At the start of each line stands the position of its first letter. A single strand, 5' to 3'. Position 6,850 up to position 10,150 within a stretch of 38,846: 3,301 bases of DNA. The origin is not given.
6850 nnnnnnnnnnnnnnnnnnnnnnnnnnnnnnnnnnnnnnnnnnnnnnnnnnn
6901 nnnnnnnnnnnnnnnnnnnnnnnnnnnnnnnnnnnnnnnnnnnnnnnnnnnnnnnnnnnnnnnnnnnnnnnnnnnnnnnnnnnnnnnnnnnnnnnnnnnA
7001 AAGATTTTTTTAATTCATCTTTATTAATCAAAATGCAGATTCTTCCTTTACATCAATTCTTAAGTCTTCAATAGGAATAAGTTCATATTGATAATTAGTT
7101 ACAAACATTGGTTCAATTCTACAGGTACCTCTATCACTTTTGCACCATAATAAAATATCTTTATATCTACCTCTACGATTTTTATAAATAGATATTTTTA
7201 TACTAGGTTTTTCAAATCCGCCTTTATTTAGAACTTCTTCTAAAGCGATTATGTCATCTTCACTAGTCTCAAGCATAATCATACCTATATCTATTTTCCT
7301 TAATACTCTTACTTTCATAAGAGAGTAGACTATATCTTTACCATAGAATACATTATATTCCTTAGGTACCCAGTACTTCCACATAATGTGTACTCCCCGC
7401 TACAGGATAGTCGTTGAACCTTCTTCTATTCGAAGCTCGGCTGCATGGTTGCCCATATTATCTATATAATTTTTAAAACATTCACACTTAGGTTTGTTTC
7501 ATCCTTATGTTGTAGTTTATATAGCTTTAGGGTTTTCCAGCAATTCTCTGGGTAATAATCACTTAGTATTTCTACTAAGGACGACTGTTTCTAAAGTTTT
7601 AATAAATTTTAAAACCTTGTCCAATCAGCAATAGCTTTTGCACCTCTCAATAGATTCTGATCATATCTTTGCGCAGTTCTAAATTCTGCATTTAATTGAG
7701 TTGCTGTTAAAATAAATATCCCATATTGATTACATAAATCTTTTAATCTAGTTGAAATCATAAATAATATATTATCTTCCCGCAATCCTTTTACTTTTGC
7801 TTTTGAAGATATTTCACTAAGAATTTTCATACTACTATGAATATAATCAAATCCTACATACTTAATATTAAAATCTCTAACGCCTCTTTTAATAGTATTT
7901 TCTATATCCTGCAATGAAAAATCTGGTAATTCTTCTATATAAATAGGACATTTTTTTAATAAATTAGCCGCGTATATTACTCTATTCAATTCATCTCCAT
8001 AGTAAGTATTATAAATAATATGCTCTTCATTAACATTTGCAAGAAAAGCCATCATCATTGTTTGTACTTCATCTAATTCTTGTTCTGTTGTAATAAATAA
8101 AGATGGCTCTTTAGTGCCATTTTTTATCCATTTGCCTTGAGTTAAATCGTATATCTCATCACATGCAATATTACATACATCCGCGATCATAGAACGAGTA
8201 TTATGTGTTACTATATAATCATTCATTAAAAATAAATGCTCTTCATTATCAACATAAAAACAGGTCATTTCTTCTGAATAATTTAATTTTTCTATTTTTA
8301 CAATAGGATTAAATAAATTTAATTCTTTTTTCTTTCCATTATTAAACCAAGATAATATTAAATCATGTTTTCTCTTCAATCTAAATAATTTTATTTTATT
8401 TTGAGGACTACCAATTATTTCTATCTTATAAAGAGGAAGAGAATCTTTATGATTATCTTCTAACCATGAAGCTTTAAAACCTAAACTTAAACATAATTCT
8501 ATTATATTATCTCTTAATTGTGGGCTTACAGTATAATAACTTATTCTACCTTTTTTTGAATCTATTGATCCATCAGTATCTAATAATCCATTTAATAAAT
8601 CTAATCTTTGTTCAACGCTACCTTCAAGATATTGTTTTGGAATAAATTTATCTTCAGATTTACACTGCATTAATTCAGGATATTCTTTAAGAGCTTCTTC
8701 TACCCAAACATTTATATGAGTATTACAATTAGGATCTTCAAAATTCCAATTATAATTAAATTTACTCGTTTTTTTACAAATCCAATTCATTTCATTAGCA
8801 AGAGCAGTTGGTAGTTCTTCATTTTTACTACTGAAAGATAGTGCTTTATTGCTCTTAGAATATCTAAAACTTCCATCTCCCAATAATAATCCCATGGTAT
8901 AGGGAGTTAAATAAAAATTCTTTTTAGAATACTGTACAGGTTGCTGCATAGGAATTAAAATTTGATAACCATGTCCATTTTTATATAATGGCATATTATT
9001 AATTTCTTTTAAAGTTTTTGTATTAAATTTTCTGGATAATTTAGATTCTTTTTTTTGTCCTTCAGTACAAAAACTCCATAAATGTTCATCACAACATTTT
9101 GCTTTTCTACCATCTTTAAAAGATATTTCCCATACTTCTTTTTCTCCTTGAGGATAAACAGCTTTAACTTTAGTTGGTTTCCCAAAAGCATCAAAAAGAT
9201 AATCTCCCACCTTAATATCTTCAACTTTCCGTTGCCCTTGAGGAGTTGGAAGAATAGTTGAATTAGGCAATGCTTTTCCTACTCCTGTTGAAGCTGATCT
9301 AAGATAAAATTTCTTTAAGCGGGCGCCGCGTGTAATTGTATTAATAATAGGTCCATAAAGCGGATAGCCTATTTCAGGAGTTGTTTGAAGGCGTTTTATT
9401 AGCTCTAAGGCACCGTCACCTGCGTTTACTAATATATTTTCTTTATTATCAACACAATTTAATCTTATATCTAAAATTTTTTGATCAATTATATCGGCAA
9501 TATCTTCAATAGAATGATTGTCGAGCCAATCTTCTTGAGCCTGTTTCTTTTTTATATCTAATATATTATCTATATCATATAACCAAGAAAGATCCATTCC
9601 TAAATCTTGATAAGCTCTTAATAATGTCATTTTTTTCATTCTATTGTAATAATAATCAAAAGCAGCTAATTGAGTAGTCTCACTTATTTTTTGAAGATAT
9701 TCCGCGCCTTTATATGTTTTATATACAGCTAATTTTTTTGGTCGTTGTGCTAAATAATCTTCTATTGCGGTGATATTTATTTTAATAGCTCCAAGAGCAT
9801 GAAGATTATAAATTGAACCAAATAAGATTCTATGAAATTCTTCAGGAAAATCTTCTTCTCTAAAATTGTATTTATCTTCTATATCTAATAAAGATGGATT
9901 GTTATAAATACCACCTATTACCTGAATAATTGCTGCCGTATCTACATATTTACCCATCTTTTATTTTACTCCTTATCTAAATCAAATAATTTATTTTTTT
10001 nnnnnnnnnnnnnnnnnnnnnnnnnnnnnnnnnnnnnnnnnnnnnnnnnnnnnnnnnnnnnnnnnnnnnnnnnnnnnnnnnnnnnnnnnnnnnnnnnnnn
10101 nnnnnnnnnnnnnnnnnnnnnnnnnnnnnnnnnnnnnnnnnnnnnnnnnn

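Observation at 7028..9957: dnaB carries both an intein (P-loop) and an ORF-less group I intron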

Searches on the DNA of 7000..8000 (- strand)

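Call 4: search_rna_families(source=window, start=7000, end=8000, threshold=evalue, max_evalue=10, show_alignments=4)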
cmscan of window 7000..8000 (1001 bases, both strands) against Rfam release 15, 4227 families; matches with E-value up to 10: 5.
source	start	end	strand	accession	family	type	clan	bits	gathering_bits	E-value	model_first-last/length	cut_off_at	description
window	7306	7604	-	RF00028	Intron_gpI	Intron;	-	65.8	50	2.9e-16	1-253/253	no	Group I catalytic intron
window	7529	7617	-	RF02269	HPnc0580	Gene; sRNA;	-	22.6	37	0.42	1-105/105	no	Heliobacter pylori small RNA HPnc0580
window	7185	7220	-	RF01091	PK-SPCSV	Cis-reg;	-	18.6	36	2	1-61/61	no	3'-terminal pseudoknot in SPCSV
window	7291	7351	-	RF00046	snoR30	Gene; snRNA; snoRNA; CD-box;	CL00073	15.6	60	3.4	1-96/96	no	Small nucleolar RNA R30/Z108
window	7623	7668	-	RF01136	sR28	Gene; snRNA; snoRNA; CD-box;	-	12.9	39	1.4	1-55/55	no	Small nucleolar RNA sR28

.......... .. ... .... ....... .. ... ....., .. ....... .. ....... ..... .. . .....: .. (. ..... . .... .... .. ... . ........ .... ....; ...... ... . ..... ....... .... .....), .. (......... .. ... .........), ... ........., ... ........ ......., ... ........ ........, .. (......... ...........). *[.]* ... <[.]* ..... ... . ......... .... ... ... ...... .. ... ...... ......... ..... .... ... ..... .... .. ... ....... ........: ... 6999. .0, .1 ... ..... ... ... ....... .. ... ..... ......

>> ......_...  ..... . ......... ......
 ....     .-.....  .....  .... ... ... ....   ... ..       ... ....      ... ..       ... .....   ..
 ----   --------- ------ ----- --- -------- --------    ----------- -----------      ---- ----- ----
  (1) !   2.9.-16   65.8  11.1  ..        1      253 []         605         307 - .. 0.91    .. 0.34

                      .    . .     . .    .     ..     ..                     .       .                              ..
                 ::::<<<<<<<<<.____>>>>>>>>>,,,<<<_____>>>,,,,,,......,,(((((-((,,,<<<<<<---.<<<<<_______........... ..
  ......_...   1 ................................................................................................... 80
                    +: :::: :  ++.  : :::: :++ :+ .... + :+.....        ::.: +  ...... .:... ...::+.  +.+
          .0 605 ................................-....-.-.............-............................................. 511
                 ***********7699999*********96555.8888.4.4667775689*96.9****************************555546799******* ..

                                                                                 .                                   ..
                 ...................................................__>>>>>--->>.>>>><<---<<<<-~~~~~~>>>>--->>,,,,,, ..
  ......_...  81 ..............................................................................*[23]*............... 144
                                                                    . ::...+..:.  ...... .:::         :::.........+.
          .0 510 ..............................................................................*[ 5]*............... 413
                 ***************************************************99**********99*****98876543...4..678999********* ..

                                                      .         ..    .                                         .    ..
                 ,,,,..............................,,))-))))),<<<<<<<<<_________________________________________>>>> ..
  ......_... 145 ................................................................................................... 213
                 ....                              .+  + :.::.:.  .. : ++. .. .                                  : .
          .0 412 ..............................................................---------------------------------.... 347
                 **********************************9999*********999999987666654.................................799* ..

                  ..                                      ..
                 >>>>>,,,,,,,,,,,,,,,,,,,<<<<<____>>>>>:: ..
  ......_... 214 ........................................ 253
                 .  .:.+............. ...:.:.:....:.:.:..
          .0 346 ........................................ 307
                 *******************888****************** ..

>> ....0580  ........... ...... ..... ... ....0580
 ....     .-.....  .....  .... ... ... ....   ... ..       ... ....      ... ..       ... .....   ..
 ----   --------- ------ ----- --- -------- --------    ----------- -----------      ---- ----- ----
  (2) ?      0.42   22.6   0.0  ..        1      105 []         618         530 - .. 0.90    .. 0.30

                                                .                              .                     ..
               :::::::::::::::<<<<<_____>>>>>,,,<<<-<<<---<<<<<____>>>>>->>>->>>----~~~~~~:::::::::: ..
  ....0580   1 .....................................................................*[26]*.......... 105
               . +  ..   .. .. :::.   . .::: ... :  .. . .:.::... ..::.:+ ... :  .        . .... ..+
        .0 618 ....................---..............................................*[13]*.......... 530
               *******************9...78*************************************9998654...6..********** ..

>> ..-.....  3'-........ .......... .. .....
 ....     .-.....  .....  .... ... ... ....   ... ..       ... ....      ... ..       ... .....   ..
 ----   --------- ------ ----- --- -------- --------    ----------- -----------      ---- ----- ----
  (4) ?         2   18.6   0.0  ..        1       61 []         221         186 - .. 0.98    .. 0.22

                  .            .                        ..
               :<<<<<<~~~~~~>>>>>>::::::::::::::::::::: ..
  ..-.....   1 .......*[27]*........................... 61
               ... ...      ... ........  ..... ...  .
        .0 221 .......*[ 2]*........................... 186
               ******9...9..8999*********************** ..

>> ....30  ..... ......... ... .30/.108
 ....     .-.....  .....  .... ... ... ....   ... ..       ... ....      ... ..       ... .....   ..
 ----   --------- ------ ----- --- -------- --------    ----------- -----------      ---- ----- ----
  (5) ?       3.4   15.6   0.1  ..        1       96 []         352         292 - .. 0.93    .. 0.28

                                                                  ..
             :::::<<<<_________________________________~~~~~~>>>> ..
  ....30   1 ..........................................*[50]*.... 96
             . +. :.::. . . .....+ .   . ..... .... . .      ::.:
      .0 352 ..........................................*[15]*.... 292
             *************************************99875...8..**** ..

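Call 59: search_dna_similar(query=window:7298-7623:-, collection=phages, mode=distant, max_evalue=0.001, max_rows=25)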
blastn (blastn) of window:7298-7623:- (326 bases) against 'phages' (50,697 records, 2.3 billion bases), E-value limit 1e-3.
Records with a match: 223; places in all: 231; records where one place covers at least 80% of the query: 0.
Best place of each record, by identity: 90-95% 38; 80-90% 124; 60-80% 61.
By first word of the organism name: Vibrio 83; Staphylococcus 41; Flavobacterium 13; Pseudomonas 13; Bacillus 11; Enterococcus 10; Lactococcus 8; Enterocloster 5; Aeromonas 4; Brochothrix 4; and 18 more.
By host as written in the record: - 69; Vibrio cholerae 19; Staphylococcus aureus 16; Lactococcus lactis 8; Pseudomonas aeruginosa 6; Enterococcus faecalis 5; Vibrio cholerae O1 5; Staphylococcus carnosus TM300 5; and 56 more.
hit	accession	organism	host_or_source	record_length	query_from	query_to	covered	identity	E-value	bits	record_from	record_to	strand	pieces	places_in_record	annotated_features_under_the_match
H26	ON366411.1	Bacillus phage vB_BceH_LY2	Bacillus cereus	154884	78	249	47%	82.7%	4e-13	147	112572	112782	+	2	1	none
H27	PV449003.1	Bacillus phage vB_BceH_LBC2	Bacillus cereus NCCP 14796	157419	78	249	47%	82.7%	4e-13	147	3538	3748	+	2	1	none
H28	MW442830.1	Flavobacterium phage FPSV-D18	Flavobacterium psychrophilum FPS-D8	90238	79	239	49%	77.7%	6e-23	113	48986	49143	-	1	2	record has no annotation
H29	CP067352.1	Clostridioides phage ES-S-0173-01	Clostridioides sp. ES-S-0173-01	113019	78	236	43%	84.3%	2e-16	149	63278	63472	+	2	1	record has no annotation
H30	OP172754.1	Enterocloster phage CB457P2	Enterocloster bolteae DA457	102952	78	236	42%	83.3%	5e-11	141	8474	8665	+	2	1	none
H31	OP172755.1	Enterocloster phage CB473P1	Enterocloster bolteae DA473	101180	78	236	42%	83.3%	5e-11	141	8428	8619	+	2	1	none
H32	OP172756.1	Enterocloster phage CB473P2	Enterocloster bolteae DA473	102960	78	236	42%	83.3%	5e-11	141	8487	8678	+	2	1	none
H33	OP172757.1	Enterocloster phage CB473P3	Enterocloster bolteae DA473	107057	78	236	42%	83.3%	5e-11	141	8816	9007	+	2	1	none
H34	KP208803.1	Streptococcus phage Str-PAP-1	Streptococcus parauberis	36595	78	219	44%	76.9%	1e-18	99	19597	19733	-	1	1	none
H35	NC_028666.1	Streptococcus phage Str-PAP-1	Streptococcus parauberis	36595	78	219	44%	76.9%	1e-18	99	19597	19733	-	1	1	none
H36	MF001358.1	Enterococcus phage EF1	Enterococcus faecalis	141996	79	219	43%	77.2%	1e-18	99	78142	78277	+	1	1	none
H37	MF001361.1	Enterococcus phage EF5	Enterococcus faecalis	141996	79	219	43%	77.2%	1e-18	99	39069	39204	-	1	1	none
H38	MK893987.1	Staphylococcus phage PMBT8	Staphylococcus hyicus 07/02 4A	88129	79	223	44%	75.0%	1e-13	82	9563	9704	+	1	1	none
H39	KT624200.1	Bacillus phage SP-15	Bacillus subtilis W-23-S(r); Bacillus ...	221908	78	218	43%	76.8%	5e-18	97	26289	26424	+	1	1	major capsid protein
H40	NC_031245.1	Bacillus phage SP-15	Bacillus subtilis W-23-S(r); Bacillus ...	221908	78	218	43%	76.8%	5e-18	97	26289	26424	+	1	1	major capsid protein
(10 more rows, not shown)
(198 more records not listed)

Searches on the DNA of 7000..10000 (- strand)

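Call 5: search_dna_similar(query=window:7000-10000:-, collection=phages, mode=near, max_rows=20)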
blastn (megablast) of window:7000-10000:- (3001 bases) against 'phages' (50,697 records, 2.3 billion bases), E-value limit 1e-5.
No match.
